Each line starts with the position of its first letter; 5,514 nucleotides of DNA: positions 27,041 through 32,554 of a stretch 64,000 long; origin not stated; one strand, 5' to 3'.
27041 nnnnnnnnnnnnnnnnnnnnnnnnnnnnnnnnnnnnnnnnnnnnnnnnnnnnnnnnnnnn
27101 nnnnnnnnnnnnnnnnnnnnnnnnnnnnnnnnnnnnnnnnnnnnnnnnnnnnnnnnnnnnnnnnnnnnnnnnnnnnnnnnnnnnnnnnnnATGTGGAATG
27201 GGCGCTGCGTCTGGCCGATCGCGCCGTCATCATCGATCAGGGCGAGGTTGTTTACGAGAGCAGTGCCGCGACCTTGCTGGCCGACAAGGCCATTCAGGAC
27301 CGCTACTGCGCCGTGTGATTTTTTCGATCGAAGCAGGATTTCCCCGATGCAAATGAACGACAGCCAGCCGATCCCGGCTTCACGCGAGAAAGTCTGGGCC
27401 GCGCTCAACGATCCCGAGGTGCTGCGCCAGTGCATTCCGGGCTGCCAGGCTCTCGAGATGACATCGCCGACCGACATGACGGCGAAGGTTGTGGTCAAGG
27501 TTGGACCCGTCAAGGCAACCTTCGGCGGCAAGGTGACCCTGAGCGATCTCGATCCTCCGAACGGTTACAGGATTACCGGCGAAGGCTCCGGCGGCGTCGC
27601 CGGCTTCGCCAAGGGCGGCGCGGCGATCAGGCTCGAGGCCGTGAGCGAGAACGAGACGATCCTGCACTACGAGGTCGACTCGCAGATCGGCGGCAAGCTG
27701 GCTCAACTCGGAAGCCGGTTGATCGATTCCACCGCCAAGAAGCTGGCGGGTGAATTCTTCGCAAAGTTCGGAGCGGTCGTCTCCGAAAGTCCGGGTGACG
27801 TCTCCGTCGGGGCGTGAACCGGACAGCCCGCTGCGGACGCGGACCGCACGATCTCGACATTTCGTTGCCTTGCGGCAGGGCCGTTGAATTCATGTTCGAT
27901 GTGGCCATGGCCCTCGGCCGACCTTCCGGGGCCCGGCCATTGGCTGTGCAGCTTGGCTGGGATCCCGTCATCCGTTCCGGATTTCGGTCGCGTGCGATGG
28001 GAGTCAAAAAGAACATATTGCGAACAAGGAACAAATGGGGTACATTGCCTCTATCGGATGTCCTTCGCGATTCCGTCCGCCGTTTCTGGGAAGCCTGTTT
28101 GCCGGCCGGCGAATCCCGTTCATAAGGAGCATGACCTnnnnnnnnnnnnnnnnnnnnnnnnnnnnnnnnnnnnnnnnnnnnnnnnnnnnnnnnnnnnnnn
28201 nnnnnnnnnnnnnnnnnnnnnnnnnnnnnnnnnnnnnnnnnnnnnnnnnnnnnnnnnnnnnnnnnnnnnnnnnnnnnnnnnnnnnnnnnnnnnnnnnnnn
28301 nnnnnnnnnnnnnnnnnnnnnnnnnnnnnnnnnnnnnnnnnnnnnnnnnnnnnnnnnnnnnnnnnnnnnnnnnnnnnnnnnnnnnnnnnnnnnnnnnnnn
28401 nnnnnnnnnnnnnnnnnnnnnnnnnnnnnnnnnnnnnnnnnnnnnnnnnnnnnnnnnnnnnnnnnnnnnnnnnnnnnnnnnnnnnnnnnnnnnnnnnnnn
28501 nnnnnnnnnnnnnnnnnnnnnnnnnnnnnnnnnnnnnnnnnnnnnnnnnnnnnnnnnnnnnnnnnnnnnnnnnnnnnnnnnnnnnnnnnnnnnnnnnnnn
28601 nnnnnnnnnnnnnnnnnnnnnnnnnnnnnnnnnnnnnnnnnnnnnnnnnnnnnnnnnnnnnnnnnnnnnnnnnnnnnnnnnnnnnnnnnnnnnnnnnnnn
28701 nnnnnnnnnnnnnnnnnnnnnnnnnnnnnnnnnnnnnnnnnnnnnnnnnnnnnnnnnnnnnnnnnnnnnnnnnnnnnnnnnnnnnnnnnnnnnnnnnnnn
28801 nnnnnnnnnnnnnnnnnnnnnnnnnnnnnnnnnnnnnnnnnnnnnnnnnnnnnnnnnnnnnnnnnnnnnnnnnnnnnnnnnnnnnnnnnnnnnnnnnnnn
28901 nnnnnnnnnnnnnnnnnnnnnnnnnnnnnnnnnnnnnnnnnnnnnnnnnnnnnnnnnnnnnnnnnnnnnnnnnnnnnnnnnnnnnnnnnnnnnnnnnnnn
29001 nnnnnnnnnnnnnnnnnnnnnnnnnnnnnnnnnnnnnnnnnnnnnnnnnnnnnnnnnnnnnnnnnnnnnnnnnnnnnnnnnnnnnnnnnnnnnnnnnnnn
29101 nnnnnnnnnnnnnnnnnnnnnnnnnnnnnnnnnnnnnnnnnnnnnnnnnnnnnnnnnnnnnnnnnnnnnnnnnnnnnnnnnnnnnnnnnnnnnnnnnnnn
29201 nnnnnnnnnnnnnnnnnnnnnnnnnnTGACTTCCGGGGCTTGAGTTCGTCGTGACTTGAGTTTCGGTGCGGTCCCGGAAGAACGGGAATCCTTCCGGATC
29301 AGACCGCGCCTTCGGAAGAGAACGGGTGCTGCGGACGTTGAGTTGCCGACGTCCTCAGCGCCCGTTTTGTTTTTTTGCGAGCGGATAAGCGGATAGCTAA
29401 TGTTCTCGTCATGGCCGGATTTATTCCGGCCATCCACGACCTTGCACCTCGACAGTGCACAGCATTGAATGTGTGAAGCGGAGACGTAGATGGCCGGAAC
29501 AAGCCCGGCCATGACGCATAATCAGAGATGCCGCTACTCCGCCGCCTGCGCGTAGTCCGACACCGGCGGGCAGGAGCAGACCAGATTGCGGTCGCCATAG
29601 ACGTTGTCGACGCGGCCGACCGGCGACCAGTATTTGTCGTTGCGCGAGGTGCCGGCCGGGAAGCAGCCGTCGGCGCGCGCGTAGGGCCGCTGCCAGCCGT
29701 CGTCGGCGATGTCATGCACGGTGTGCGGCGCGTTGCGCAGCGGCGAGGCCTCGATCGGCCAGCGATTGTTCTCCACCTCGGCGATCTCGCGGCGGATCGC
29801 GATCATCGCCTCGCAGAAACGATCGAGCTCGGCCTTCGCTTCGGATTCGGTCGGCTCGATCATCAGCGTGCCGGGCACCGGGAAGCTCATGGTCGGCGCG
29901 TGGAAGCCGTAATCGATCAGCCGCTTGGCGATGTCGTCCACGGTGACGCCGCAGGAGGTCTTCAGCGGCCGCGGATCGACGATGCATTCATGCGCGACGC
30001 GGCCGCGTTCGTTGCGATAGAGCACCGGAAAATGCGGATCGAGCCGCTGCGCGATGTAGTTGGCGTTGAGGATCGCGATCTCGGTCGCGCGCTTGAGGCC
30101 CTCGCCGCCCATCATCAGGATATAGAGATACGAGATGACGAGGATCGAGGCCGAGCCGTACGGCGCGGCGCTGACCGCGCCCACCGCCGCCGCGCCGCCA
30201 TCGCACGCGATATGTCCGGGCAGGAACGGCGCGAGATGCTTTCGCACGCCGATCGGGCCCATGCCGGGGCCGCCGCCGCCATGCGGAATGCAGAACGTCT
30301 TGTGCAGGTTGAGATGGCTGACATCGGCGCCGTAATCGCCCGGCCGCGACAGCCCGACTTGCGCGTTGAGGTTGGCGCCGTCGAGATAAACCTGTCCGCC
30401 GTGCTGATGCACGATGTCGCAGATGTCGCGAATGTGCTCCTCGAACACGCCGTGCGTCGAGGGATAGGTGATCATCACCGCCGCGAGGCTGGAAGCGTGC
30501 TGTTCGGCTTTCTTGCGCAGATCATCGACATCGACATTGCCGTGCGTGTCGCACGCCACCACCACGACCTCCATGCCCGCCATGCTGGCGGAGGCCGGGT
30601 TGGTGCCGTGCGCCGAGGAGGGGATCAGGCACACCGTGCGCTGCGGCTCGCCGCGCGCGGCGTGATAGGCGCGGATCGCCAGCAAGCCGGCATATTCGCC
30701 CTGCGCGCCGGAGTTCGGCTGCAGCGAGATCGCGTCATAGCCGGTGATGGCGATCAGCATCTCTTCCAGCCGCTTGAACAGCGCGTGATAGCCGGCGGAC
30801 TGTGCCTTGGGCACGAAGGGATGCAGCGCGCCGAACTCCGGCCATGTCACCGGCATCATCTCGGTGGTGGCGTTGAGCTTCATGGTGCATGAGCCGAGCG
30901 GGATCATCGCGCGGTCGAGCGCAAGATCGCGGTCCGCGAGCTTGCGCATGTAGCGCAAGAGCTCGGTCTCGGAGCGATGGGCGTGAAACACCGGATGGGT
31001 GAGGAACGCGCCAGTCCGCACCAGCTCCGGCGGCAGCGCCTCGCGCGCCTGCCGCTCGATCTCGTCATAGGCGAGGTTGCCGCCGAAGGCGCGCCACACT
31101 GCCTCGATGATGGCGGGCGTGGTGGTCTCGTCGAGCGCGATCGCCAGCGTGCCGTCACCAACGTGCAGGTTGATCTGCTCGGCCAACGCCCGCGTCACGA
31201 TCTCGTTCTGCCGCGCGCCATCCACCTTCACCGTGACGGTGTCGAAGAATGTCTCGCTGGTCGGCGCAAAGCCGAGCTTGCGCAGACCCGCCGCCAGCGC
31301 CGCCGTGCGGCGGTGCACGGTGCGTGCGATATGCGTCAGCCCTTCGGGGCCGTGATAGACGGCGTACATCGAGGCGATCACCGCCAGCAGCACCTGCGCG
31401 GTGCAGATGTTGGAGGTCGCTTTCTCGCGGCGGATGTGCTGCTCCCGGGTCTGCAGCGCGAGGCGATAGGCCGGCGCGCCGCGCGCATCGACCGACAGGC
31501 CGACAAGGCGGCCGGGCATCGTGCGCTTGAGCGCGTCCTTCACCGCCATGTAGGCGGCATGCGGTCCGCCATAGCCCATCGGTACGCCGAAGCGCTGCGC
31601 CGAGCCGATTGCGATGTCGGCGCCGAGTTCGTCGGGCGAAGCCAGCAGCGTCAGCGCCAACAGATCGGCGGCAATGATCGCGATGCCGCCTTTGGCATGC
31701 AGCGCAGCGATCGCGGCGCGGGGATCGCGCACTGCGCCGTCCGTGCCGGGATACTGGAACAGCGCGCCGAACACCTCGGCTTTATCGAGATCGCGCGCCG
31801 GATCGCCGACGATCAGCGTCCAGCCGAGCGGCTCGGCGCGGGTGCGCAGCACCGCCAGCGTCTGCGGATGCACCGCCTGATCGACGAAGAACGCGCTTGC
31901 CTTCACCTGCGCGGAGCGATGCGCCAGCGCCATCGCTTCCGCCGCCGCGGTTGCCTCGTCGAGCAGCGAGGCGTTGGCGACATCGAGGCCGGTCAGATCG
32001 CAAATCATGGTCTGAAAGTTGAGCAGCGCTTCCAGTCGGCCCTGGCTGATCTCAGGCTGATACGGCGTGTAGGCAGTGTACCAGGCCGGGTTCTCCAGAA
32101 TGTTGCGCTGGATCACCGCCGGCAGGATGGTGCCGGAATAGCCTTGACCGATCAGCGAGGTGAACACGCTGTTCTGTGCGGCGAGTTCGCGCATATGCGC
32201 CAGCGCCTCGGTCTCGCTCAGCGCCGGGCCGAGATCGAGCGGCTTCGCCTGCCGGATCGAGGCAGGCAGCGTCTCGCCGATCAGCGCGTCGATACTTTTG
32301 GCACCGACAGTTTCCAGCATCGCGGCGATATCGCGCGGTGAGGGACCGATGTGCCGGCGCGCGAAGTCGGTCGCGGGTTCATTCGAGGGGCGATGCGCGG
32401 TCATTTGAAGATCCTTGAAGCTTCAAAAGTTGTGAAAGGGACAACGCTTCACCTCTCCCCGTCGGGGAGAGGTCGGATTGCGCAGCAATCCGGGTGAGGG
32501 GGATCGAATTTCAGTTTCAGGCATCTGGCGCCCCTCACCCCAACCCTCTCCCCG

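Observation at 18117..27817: CoxMSL-like molybdenum hydroxylase that is not a CO dehydrogenase, with a complete Liv-type ABC importer embedded between coxL and coxG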

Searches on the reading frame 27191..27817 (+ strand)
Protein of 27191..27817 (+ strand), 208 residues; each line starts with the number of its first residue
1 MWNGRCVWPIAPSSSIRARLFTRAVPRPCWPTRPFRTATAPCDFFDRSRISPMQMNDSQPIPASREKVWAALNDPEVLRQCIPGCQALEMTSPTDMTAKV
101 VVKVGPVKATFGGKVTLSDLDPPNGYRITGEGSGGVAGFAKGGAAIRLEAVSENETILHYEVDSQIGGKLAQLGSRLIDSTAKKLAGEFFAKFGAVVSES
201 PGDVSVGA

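Call 3: search_protein_families(library=pfam, proteins=[window:27191-27817:+])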
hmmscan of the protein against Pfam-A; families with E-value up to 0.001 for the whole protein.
window:27191-27817:+ (208 aa): 3 families
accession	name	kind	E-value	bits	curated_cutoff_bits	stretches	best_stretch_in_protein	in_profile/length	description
PF06240.19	COXG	-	2.9e-33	115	22.2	1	61-196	5-138/140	Carbon monoxide dehydrogenase subunit G (CoxG)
PF03364.25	Polyketide_cyc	-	3.7e-08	34.1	23.4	1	61-168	1-103/126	Polyketide cyclase / dehydrase and lipid transport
PF10604.15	Polyketide_cyc2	-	3.6e-07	31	27.4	1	56-174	5-117/142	Polyketide cyclase / dehydrase and lipid transport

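Call 5: search_protein_families(library=ncbifam, proteins=[window:27191-27817:+], max_evalue=0.00001)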
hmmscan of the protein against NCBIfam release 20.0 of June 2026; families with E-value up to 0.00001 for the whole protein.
window:27191-27817:+ (208 aa): 0 families

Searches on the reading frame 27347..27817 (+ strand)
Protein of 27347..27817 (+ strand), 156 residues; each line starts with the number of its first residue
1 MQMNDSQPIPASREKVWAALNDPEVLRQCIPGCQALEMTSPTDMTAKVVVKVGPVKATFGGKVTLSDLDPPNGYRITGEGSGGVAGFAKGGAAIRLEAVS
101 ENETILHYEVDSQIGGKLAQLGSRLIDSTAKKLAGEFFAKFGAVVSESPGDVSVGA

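Call 16: search_solved_structures(query=window:27347-27817:+, max_evalue=0.01)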
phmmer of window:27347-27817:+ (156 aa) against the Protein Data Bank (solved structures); distinct sequences matched with E-value up to 0.01: 3.
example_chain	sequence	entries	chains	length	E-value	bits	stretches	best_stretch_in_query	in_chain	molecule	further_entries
2pcs_A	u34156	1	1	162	1.7e-22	83.5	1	4-155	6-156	Conserved protein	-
8uds_D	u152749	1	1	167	9.5e-10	42.2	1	12-145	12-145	Carbon monoxide dehydrogenase subunit G (CoxG) family protein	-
2ns9_A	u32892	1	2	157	2e-07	34.6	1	9-137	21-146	Hypothetical protein APE2225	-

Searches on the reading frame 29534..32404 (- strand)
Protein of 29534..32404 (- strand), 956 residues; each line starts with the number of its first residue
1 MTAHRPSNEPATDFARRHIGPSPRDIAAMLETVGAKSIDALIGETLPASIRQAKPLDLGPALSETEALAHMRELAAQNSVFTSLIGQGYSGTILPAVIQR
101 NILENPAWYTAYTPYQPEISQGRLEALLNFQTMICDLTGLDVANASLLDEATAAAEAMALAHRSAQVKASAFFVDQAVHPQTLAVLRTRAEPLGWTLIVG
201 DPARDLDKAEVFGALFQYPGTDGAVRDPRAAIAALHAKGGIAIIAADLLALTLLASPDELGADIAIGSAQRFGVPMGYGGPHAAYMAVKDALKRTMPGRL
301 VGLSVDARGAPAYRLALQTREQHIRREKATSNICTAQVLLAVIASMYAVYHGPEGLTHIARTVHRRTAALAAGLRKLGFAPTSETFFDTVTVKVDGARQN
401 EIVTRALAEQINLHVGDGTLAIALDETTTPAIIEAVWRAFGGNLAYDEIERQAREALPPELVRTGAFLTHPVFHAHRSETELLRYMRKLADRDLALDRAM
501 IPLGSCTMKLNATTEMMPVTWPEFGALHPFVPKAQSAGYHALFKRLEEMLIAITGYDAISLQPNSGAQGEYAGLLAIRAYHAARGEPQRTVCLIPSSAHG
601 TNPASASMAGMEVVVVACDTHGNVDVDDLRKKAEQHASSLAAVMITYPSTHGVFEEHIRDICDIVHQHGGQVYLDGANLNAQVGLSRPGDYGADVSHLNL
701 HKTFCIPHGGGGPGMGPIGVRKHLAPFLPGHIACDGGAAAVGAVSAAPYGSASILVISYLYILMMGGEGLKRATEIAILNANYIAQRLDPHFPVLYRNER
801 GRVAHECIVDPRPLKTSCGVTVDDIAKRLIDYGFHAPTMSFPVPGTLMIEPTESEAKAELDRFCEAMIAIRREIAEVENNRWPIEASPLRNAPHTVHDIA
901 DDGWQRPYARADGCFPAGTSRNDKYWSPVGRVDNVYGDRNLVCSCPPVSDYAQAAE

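Call 9: search_protein_families(library=pfam, proteins=[window:29534-32404:-])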
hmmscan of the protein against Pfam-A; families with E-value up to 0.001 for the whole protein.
window:29534-32404:- (956 aa): 4 families
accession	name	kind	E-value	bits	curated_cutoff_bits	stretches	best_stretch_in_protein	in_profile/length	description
PF02347.22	GDC-P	-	3.9e-192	639.3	26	2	16-440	1-429/429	Glycine cleavage system P-protein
PF21478.3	GcvP2_C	-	6.5e-59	197.6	27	1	773-894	1-122/122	Glycine dehydrogenase, C-terminal domain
PF01212.27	Beta_elim_lyase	-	8.2e-07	29.1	27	1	539-678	30-171/288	Beta-eliminating lyase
PF00266.25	Aminotran_5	-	4.6e-05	23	21.5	0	588-707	88-205/371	Aminotransferase class-V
